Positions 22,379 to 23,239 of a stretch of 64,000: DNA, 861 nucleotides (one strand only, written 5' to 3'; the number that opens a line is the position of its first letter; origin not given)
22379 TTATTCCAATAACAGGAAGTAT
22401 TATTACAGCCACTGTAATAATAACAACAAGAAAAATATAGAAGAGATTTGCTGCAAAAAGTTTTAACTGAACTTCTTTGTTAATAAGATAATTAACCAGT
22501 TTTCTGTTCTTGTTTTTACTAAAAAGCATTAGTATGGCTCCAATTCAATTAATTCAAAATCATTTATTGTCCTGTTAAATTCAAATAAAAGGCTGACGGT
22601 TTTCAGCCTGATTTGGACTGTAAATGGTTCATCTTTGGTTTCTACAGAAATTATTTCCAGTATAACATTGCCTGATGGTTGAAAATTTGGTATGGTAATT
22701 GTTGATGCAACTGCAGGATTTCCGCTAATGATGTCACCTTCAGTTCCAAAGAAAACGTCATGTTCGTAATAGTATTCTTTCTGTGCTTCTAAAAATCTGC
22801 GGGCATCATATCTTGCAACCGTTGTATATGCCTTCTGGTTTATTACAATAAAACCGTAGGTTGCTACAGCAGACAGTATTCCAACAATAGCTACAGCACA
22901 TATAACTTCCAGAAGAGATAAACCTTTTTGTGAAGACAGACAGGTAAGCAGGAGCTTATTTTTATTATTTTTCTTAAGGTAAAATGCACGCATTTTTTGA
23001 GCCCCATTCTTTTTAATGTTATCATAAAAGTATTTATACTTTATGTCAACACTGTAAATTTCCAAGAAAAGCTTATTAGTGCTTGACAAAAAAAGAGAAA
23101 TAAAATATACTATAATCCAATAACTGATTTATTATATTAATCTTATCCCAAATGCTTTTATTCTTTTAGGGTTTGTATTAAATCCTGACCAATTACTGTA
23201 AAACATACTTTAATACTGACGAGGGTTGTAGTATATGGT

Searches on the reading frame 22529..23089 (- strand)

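Call 14: search_protein_families(library=pfam, proteins=[window:22529-23089:-], max_evalue=0.001)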
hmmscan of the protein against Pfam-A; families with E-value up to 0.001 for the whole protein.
window:22529-23089:- (186 aa): 1 family
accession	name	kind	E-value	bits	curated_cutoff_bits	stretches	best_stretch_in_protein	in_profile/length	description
PF07963.17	N_methyl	-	3.7e-06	26.7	21.2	1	52-76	2-26/27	Prokaryotic N-terminal methylation motif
